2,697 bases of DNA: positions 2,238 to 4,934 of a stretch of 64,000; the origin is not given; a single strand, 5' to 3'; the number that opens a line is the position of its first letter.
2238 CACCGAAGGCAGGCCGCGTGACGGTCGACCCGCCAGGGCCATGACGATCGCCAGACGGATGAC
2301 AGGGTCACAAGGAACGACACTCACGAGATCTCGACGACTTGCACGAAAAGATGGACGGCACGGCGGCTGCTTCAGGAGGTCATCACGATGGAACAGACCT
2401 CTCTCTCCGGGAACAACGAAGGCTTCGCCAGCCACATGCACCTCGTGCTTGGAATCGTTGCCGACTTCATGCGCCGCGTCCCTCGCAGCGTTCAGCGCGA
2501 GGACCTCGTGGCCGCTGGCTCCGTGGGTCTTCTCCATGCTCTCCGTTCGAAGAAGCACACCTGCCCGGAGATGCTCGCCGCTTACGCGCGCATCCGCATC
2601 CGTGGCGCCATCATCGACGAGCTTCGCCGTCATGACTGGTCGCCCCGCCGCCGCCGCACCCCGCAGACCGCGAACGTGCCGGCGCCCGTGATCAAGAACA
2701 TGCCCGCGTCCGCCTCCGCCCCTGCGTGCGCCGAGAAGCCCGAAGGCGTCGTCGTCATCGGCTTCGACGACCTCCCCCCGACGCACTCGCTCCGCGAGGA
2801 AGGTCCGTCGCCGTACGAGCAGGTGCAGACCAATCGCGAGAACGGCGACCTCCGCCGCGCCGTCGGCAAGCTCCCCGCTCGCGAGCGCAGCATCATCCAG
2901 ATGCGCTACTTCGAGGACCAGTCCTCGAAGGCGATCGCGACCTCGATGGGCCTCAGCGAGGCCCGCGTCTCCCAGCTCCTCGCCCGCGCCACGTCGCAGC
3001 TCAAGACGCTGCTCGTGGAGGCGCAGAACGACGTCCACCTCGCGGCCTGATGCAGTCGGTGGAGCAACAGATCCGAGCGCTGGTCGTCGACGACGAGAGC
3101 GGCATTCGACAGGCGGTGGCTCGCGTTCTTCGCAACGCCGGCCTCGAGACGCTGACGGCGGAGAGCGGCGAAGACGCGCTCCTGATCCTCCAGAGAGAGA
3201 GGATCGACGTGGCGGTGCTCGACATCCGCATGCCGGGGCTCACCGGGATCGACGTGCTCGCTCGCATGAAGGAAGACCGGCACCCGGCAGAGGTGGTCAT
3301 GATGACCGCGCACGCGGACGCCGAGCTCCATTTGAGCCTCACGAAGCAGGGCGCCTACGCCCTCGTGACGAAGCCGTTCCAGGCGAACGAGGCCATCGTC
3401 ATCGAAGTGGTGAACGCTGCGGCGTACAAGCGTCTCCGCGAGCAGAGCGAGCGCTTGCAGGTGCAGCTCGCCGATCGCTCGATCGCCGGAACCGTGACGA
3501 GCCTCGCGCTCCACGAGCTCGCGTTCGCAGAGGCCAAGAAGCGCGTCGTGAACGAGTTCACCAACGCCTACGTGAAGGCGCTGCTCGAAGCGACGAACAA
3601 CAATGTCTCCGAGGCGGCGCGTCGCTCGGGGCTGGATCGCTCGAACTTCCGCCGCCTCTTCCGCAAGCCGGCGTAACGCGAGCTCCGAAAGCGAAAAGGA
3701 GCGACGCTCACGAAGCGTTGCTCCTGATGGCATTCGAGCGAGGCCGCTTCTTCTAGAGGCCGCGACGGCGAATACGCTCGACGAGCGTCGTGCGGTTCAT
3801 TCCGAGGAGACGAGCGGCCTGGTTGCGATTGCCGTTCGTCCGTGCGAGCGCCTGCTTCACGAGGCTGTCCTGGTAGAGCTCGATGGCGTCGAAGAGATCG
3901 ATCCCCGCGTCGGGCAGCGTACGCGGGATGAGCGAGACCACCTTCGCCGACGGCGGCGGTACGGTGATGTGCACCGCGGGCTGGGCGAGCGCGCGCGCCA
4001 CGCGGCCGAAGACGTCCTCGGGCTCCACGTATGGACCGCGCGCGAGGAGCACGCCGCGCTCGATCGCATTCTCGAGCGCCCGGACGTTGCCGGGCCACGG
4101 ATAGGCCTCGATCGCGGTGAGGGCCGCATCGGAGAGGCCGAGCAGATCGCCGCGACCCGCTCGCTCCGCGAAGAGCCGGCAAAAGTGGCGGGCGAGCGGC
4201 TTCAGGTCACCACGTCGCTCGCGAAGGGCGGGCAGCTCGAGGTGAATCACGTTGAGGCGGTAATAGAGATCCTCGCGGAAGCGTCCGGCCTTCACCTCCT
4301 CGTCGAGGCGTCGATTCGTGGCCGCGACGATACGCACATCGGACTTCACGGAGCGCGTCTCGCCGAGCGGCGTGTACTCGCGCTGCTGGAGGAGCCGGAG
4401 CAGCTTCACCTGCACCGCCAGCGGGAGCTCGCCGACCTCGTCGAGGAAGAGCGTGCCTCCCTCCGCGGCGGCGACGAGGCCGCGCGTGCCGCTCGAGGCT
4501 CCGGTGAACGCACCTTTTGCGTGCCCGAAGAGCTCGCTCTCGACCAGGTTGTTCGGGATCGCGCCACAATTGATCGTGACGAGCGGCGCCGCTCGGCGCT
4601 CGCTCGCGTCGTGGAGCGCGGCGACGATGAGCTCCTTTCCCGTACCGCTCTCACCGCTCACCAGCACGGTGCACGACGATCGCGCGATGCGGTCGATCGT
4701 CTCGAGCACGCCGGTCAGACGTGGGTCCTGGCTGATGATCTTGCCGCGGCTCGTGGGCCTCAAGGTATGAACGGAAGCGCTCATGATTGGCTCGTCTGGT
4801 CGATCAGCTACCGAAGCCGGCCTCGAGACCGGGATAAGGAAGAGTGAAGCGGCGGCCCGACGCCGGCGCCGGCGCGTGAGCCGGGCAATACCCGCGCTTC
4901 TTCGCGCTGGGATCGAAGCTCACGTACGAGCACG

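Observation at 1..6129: Dense c-di-GMP / alternative-sigma regulatory island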

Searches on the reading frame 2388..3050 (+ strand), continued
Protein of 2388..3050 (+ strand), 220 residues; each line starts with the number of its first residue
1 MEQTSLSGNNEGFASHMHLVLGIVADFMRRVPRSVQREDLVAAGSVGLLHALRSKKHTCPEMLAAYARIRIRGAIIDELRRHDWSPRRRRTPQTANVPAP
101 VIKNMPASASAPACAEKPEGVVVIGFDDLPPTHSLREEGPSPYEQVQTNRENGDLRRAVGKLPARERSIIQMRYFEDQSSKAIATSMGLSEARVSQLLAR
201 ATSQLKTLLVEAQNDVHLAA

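Call 56: search_solved_structures(query=L008:8660-10219:+, max_evalue=1e-20)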
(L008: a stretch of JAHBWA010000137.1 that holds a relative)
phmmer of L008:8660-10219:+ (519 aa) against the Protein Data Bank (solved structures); distinct sequences matched with E-value up to 1e-20: 35.
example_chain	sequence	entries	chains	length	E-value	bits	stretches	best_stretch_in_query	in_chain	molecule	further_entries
4l4u_A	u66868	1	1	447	1.3e-94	321.1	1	23-405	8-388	Transcriptional regulator (NtrC family)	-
1ny5_A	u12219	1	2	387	4.4e-94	319.4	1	25-404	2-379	transcriptional regulator (NtrC family)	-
3dzd_A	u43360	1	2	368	3.4e-87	296.7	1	25-400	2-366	Transcriptional regulator (NtrC family)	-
5ep0_A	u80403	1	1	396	2.4e-81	277.4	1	25-410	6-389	Putative repressor protein luxO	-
1ojl_A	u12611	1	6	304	3.1e-78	267.2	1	163-412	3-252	TRANSCRIPTIONAL REGULATORY PROTEIN ZRAR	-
9qq6_C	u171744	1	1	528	1.6e-74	254.9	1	138-402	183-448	Nif-specific regulatory protein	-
6jdi_A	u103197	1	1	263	7e-73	249.5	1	164-408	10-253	Nitrogen assimilation regulatory protein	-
5exp_A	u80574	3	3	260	3.4e-72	247.2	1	164-408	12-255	Transcriptional regulator FleQ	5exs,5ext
7ejw_C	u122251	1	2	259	3.4e-72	247.2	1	164-408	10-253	Transcriptional regulator FleQ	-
6j7e_A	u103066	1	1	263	3.5e-72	247.2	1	164-408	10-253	Nitrogen assimilation regulatory protein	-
5m7n_A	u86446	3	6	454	4.9e-72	246.7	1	26-419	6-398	Nitrogen assimilation regulatory protein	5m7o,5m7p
8pb9_D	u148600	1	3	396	5.2e-72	246.6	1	163-408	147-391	Transcriptional regulator FleQ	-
5exx_A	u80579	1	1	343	6.3e-72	246.3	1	164-408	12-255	Transcriptional regulator FleQ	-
8p53_C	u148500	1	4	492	7.1e-72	246.2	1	163-408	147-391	Transcriptional regulator FleQ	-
6jdl_A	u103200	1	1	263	9.1e-72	245.8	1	164-408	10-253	Nitrogen assimilation regulatory protein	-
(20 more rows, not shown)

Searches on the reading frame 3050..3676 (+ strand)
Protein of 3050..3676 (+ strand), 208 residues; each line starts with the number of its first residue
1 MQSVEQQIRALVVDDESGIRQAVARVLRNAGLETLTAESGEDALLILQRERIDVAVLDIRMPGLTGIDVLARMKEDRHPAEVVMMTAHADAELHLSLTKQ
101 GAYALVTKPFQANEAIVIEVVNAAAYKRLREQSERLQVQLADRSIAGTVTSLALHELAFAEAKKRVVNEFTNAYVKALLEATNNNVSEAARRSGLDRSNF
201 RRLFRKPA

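Call 6: search_protein_families(library=pfam, max_evalue=0.01, proteins=[window:3050-3673:+])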
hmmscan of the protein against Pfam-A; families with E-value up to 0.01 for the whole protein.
seq(208 aa): 3 families
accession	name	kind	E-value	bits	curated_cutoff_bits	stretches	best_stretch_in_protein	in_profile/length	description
PF00072.30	Response_reg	-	2.7e-26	92.4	30.2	1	11-114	2-105/111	Response regulator receiver domain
PF02954.25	HTH_8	-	2.9e-05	24.1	22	1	174-202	9-37/42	Bacterial regulatory protein, Fis family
PF23198.2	PDE8A_N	-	0.0067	16.8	29.6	0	8-90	10-93/147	PDE8A-like, N-terminal domain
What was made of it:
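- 3050..3676 (+): REC-HTH_8 response regulator (208 aa): an NtrC-type activator with the whole AAA+ domain deleted in frame (junction at 3475/3479). Pfam (call 6).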

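Call 7: search_protein_families(library=ncbifam, max_evalue=0.001, proteins=[window:3050-3673:+])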
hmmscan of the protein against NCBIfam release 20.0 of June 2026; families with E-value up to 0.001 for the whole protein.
seq(208 aa): 99 families (the best 25 are shown)
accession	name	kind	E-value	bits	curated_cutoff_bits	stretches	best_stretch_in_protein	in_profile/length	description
NF053512.1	nitric_RR_NosR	exception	3.3e-24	85.7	400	1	11-142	2-133/422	response regulator c-di-GMP phosphodiesterase, NosR family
NF008176.1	PRK10923.1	equivalog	4.1e-24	85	620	1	9-148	5-143/469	nitrogen regulation protein NR(I)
TIGR01818.1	ntrC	equivalog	4.2e-24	85.2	558.6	1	11-143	2-132/463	nitrogen regulation protein NR(I)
NF008469.0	PRK11361.1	equivalog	9.9e-24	83.8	714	1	8-148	5-144/461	acetoacetate metabolism transcriptional regulator AtoC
NF006900.1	PRK09390.1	equivalog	6.1e-23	81.4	255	1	9-135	6-130/203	response regulator FixJ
NF051870.1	NAssimRespRegNtrX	equivalog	2.8e-21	75.9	600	1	10-147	4-143/452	nitrogen assimilation response regulator NtrX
NF011695.0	PRK15115.1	equivalog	7.7e-21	74.4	763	1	7-137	6-134/445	two-component system response regulator GlrR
NF040689.1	MtrAB_MtrA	equivalog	1.9e-17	63.4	300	1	11-143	2-129/219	MtrAB system response regulator MtrA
TIGR02154.1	PhoB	equivalog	2.3e-17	63.1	296.2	1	8-149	3-143/226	phosphate regulon transcriptional regulator PhoB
NF033117.2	vanR_ACDEGLN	exception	2.8e-17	63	350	1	11-163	2-151/226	VanR-ABDEGLN family response regulator transcription factor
NF007005.1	PRK09468.1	equivalog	5.8e-17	61.9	331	1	6-130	2-124/237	osmolarity response regulator transcription factor OmpR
NF012227.0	AdeR_RR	equivalog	6.6e-17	61.8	340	1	9-178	13-175/239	efflux system response regulator transcription factor AdeR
NF033791.1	ActR_PrrA_rreg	equivalog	1.8e-16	60.6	250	1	11-117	5-111/173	ActR/PrrA/RegA family redox response regulator transcription factor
NF001965.0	PRK00742.1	subfamily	2.4e-16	59.9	293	1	6-137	2-135/357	chemotaxis-specific protein-glutamate methyltransferase CheB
NF045944.1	ResRegRpaBCyano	equivalog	7.7e-16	58.2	330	1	11-135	1-121/229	response regulator transcription factor RpaB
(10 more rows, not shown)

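Call 44: search_protein_families(library=padloc, max_evalue=0.01, proteins=[window:3050-3676:+])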
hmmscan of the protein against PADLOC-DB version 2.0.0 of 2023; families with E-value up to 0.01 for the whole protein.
window:3050-3676:+ (208 aa): 2 families
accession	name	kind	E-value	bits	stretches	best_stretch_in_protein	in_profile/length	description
PDLC04725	PDC-M60B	-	0.00019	19.3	1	7-64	3-62/158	-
PDLC00405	SduA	-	0.0011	16.5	1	6-94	5-102/323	DUF4263 domain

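Call 83: find_homologous_proteins(query=window:3050-3673:+, max_evalue=1e-20)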
Query window:3050-3673:+ (208 aa): 33 proteins with E <= 1e-20 among 6019 candidates.
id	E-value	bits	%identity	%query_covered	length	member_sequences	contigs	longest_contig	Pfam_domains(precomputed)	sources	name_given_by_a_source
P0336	5.4e-122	422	100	100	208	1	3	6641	PF00072.31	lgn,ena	-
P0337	8.0e-122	421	100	100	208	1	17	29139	PF00072.31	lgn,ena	-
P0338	1.7e-120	417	99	100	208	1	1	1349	PF00072.31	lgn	-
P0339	6.3e-120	415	100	99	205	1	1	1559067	PF00072.31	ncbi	ncbi:MAG: response regulator [Labilithrix sp.]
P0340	1.1e-103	362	86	100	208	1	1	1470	PF02954.26,PF00072.31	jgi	jgi:DNA-binding NtrC family response regulator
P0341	6.1e-103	360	84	98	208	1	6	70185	PF02954.26,PF00072.31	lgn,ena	-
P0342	1.7e-91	323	80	98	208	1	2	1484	PF02954.26,PF00072.31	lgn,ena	-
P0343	1.8e-84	300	76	99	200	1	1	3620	PF00072.31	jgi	jgi:DNA-binding NtrC family response regulator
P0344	3.5e-84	299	74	98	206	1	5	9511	PF00072.31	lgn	-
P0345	4.2e-69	250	100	60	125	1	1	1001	PF02954.26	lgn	-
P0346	2.0e-62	228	51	96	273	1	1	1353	PF00072.31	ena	-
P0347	2.6e-53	198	49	97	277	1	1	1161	PF02954.26,PF00072.31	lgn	-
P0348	8.3e-41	158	43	98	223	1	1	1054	PF00072.31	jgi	-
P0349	1.4e-39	154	58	64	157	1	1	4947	PF00072.31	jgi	jgi:DNA-binding NtrC family response regulator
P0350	3.1e-38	149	42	94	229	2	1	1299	PF00072.31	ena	-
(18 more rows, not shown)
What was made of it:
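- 3050..3676 (+): Six 90%-identity clusters (five proteins besides the window's own) of 200-208 aa, down to 74% identity (call 83).
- The same 200-208-aa form persists in six 90%-identity clusters down to 74% identity (call 83).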

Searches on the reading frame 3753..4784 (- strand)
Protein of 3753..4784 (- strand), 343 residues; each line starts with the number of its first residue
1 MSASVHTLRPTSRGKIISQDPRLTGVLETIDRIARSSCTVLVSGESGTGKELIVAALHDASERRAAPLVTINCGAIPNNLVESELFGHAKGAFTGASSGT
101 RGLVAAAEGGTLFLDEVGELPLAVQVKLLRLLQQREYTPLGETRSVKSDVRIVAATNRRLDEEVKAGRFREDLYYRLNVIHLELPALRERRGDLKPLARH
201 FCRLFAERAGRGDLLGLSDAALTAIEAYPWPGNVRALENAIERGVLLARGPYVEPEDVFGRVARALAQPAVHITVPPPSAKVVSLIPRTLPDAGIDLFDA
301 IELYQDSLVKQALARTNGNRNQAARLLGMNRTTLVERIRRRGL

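Call 6: search_protein_families(library=pfam, max_evalue=0.01, proteins=[window:3753-4784:-])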
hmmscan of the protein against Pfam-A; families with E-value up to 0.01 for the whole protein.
window:3753-4784:- (343 aa): 10 families
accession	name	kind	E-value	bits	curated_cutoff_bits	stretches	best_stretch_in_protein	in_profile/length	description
PF00158.32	Sigma54_activat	-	5.8e-69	231.5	20.2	1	16-182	1-167/168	Sigma-54 interaction domain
PF14532.12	Sigma54_activ_2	-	2.2e-19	70.5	25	1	28-187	12-138/138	Sigma-54 interaction domain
PF25601.1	AAA_lid_14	-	9.5e-19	67.5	27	1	188-263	1-75/87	AAA+ ATPase lid domain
PF07728.20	AAA_5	-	1.6e-11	44.8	22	1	40-160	2-125/139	AAA domain (dynein-related subfamily)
PF02954.25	HTH_8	-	5.4e-11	42.5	22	1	308-340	9-41/42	Bacterial regulatory protein, Fis family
PF00004.35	AAA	-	2e-05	25.5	21.2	1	40-174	1-128/131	ATPase family associated with various cellular activities (AAA)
PF13191.12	AAA_16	-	8.7e-05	23.5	32.6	1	20-76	6-63/167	AAA ATPase domain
PF07724.20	AAA_2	-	0.0065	17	27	0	38-163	4-130/166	AAA domain (Cdc48 subfamily)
PF13556.12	HTH_30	-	0.0086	16.3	27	1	312-340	7-35/59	PucR C-terminal helix-turn-helix domain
PF01078.27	Mg_chelatase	-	0.0094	15.8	20.3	0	95-136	93-134/207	Magnesium chelatase, subunit ChlI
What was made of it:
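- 3753..4784 (-): Receiver-less sigma-54 activator (bEBP): AAA+ with GAFTGA, lid, HTH_8 (343 aa). Pfam Sigma54_activat 231 bits (call 6).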

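Call 7: search_protein_families(library=ncbifam, max_evalue=0.001, proteins=[window:3753-4784:-])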
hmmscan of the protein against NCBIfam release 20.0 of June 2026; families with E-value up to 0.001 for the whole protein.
window:3753-4784:- (343 aa): 29 families (the best 25 are shown)
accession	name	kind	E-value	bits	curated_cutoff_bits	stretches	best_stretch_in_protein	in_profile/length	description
NF003451.0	PRK05022.1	equivalog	5.6e-99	332.2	476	1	11-341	187-508/512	nitric oxide reductase transcriptional regulator NorR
TIGR01818.1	ntrC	equivalog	2.1e-97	326.9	558.6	1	13-339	133-461/463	nitrogen regulation protein NR(I)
NF008469.0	PRK11361.1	equivalog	2.7e-97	326.3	714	1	13-339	142-452/461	acetoacetate metabolism transcriptional regulator AtoC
TIGR01817.1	nifA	equivalog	5.9e-95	319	528.85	1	9-340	191-526/534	nif-specific transcriptional activator NifA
TIGR02915.1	PEP_resp_reg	equivalog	2.5e-94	316.7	502.6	1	10-258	135-382/445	PEP-CTERM-box response regulator transcription factor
NF038308.1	RNA_repair_RtcR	equivalog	8.5e-93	312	650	1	13-334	179-504/530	RNA repair transcriptional activator RtcR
NF041552.1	TF_PrdR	equivalog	6e-89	298.9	795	1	8-339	261-574/577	sigma-54 dependent transcriptional regulator PrdR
NF050807.1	TransRegFlbDCaul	equivalog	5.2e-88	295.9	750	1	13-339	117-436/454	sigma-54-dependent transcriptional regulator FlbD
TIGR02329.1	propionate_PrpR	equivalog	5.5e-85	286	499.2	1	14-339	212-525/526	propionate catabolism operon regulatory protein PrpR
NF011695.0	PRK15115.1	equivalog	7.8e-83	278.7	763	1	12-254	133-374/445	two-component system response regulator GlrR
NF007689.0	PRK10365.1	equivalog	1.9e-82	277.4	760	1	12-257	137-381/441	sigma-54-dependent response regulator transcription factor ZraR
NF011953.0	PRK15424.1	equivalog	4.8e-80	269.7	703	1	13-340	218-533/538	propionate catabolism operon regulatory protein PrpR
NF008176.1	PRK10923.1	equivalog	4.9e-80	269.4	620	1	13-342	137-467/469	nitrogen regulation protein NR(I)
TIGR02974.1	phageshock_pspF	equivalog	2.3e-75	253.9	443.55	1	17-338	2-333/336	phage shock protein operon transcriptional activator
NF041946.1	LuxO_transreg_Vib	equivalog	3.8e-75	253.4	800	1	17-339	136-458/463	quorum-sensing sigma-54 dependent transcriptional regulator LuxO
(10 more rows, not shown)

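Call 55: search_solved_structures(query=window:3753-4784:-, max_evalue=1e-20)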
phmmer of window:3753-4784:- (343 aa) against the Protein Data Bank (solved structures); distinct sequences matched with E-value up to 1e-20: 35.
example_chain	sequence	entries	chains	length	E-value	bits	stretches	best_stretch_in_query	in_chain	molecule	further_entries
1ojl_A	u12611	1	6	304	8.9e-79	268.7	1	16-258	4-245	TRANSCRIPTIONAL REGULATORY PROTEIN ZRAR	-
4l4u_A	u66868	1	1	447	1.1e-70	242.1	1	16-255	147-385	Transcriptional regulator (NtrC family)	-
1ny6_A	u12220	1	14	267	4.4e-70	240.2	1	16-255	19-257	transcriptional regulator (NtrC family)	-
4ly6_A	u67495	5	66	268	4.5e-70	240.1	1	16-255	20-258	Transcriptional regulator (NtrC family)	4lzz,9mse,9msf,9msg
1ny5_A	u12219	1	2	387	1.4e-69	238.5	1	16-255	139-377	transcriptional regulator (NtrC family)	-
3m0e_A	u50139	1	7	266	3e-69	237.4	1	16-255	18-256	Transcriptional regulator (NtrC family)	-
8p53_C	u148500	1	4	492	1.2e-67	232.1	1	22-343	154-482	Transcriptional regulator FleQ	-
9qq6_C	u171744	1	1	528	1.6e-67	231.7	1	15-253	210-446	Nif-specific regulatory protein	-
5exx_A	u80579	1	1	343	2.3e-67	231.2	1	23-340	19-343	Transcriptional regulator FleQ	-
6iy8_A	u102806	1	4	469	1.5e-66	228.5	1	17-248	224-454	Positive regulator CapR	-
4qhs_A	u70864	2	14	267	2.5e-66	227.8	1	16-258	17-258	Flagellar regulatory protein C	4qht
6lua_A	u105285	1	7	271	1.8e-65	225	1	16-258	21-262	Flagellar regulatory protein C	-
6luf_A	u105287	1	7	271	4.6e-65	223.7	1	16-258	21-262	Flagellar regulatory protein C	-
26jl_A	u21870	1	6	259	2.1e-64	221.5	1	16-251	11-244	Flagellar regulatory protein A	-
3dzd_A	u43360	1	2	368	5.4e-64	220.2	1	12-255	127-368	Transcriptional regulator (NtrC family)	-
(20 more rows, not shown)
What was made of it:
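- FleQ, FlrA and FlrC are among the activators' PDB matches (calls 55, 56).
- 3753..4784 (-): PDB matches ZraR, NtrC1, FleQ, FlrC, PspF (call 55).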
